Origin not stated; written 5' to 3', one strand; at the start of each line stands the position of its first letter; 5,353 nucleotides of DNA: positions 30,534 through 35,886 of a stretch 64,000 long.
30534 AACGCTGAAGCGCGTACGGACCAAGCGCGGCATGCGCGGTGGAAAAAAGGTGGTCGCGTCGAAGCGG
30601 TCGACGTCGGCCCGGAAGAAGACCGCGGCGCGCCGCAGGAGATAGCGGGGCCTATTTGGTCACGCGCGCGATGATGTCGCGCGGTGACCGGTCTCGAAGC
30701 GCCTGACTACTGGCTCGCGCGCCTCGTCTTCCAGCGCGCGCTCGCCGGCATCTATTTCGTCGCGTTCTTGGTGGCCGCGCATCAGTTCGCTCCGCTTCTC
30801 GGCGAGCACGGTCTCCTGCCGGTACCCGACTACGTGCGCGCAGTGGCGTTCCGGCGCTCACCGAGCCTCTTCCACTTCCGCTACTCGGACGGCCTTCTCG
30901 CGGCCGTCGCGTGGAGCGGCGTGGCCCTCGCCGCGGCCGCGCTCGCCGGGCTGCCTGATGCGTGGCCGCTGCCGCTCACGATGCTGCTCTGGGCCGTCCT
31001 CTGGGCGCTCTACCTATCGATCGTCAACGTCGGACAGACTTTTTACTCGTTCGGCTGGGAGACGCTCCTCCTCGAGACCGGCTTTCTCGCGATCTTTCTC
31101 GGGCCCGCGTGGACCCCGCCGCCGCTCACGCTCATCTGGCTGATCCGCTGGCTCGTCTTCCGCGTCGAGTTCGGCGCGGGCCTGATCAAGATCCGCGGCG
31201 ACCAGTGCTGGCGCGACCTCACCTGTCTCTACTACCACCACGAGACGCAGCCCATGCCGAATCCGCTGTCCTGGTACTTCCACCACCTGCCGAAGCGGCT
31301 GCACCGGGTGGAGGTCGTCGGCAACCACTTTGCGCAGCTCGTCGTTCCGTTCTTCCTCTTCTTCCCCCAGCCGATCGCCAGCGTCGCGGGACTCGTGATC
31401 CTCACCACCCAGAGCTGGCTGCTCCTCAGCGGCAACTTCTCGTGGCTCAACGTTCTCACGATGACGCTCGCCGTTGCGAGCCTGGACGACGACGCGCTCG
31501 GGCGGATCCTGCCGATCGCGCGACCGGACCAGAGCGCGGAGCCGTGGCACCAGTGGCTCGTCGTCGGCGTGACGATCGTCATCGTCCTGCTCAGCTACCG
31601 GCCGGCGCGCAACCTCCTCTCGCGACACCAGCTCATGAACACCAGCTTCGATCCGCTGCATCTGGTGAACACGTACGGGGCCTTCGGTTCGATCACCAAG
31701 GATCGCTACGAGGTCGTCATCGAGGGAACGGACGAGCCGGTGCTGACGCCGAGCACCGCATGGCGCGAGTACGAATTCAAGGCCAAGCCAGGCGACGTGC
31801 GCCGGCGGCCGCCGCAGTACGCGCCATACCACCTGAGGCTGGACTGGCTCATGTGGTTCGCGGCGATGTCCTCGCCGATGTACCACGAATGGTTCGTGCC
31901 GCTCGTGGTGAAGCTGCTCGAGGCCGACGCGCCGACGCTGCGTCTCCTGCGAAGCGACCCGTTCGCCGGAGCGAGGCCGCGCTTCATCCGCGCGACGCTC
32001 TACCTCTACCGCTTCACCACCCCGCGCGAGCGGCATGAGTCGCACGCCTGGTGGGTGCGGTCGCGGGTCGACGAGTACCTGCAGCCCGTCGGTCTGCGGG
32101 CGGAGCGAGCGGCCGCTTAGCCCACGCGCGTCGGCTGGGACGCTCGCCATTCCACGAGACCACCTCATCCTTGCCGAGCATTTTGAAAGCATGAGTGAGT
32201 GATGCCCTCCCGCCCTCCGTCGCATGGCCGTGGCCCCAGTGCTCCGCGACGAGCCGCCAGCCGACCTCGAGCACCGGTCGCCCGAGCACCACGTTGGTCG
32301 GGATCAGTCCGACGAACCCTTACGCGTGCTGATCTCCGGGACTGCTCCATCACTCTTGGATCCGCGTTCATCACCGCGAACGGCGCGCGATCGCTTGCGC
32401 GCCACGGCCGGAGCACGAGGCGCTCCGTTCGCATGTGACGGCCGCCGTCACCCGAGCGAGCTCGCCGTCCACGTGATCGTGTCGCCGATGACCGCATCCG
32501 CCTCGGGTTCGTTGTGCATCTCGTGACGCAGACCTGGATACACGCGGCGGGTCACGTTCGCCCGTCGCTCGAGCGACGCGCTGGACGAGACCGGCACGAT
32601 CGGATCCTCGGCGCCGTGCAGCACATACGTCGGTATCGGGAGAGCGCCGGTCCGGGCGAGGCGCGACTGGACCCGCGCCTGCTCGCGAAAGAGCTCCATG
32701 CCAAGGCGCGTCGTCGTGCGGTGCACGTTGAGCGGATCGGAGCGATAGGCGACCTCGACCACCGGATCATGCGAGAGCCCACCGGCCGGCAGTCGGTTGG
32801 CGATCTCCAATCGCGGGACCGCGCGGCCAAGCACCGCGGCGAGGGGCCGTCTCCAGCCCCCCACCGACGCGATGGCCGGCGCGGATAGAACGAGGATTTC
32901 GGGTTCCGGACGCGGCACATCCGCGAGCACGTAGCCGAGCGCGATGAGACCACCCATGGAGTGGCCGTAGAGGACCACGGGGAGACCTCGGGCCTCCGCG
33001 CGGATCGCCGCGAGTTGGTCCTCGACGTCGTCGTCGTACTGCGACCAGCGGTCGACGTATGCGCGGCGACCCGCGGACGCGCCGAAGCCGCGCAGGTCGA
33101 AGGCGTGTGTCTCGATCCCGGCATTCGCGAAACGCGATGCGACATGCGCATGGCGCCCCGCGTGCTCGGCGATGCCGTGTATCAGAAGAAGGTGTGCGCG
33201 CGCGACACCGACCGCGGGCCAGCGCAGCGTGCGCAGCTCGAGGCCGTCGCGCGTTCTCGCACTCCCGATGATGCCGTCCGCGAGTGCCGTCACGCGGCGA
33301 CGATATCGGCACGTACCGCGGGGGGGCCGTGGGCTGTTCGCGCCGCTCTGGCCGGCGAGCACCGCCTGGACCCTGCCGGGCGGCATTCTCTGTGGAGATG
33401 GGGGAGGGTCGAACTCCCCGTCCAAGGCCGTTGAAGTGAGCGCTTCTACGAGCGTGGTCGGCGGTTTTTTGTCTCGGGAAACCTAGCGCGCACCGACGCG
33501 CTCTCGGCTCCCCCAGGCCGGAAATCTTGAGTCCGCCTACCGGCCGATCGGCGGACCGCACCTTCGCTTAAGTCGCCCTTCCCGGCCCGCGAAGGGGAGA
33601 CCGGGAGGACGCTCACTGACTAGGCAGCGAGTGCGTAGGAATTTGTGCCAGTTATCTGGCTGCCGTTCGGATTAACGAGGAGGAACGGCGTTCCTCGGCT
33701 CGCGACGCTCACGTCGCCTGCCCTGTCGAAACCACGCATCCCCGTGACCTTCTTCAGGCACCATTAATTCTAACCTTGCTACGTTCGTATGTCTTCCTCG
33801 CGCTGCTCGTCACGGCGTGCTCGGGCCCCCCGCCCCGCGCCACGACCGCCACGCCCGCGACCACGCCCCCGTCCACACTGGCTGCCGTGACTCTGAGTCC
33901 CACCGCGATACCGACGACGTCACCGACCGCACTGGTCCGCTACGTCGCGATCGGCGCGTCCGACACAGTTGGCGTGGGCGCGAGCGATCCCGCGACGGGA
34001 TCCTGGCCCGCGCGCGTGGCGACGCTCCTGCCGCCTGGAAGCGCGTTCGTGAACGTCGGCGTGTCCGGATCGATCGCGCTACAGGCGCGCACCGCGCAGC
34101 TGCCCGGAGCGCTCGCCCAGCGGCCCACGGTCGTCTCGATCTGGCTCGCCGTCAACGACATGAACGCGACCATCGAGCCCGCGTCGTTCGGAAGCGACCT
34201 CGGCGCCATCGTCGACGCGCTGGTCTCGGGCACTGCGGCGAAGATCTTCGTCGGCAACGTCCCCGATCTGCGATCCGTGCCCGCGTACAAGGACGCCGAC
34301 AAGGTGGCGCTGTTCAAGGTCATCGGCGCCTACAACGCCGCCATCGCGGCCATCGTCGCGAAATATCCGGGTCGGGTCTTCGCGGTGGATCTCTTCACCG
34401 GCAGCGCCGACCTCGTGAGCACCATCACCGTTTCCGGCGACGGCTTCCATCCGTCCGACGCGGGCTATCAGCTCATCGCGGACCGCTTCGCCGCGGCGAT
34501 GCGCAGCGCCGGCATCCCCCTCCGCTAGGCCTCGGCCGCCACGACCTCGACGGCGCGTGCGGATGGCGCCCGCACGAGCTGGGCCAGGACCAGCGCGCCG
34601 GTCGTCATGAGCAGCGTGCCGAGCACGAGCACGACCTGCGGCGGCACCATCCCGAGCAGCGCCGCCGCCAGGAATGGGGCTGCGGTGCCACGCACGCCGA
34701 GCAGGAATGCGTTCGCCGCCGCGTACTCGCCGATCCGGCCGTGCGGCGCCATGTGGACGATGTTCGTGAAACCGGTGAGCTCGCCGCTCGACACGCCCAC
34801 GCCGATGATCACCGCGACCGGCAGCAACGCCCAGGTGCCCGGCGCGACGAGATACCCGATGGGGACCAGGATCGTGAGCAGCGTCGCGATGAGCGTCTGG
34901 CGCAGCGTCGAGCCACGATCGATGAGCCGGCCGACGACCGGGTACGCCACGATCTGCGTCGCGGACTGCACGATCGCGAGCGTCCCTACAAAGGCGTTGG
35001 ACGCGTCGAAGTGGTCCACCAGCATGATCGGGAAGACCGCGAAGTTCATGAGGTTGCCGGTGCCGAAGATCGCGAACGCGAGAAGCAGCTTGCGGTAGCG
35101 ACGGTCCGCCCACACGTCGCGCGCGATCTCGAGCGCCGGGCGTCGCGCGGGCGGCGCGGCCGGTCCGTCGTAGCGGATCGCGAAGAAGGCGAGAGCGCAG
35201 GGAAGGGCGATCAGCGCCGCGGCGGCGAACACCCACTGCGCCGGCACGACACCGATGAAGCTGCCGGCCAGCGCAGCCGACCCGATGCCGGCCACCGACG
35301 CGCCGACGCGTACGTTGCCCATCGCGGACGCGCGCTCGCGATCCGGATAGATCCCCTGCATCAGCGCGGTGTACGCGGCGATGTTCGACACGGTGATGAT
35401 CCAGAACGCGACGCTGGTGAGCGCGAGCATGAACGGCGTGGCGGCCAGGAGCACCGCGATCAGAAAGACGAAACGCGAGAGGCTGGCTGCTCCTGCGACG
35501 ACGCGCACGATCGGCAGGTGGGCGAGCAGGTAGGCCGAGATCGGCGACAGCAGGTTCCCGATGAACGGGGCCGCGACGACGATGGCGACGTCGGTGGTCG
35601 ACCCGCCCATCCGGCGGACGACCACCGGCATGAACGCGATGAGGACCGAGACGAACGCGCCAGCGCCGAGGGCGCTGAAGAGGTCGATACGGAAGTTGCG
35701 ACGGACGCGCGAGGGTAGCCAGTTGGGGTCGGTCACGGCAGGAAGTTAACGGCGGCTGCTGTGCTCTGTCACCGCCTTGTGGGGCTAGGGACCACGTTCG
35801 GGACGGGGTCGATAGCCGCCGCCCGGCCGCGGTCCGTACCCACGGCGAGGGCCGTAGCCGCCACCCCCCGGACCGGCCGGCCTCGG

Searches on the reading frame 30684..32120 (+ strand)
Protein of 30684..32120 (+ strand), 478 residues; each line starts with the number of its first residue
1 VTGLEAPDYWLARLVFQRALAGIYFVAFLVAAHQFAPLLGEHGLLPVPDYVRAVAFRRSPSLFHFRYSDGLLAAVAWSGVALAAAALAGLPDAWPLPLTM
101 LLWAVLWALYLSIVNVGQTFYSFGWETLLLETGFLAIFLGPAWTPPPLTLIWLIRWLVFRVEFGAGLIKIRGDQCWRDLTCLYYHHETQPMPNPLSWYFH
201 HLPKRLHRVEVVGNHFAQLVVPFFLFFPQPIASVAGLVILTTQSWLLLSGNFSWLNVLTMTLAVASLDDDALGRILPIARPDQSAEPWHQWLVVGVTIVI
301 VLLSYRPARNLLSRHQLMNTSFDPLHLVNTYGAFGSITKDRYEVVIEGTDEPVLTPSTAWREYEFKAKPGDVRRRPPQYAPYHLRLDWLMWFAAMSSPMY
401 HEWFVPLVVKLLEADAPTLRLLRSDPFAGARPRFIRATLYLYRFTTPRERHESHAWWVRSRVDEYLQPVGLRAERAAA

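Call 38: search_protein_families(library=pfam, proteins=[window:30684-32120:+], max_evalue=0.01)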
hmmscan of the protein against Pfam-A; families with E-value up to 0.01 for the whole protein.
window:30684-32120:+ (478 aa): 2 families
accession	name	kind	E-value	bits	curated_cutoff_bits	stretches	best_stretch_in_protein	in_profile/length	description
PF06762.20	LMF1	-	3.6e-66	222.7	27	1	121-272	1-161/163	Lipase maturation factor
PF25179.1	LMF1_C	-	5.3e-51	172.7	34.2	1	327-466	1-138/139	Lipase maturation factor C-terminal domain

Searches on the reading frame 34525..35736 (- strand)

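Call 38: search_protein_families(library=pfam, proteins=[window:34525-35736:-], max_evalue=0.01)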
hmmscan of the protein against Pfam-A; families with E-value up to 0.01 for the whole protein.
window:34525-35736:- (403 aa): 1 family
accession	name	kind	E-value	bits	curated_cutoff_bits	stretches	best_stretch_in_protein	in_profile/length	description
PF07690.21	MFS_1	-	1.3e-32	113.5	33.4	2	20-351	3-344/347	Major Facilitator Superfamily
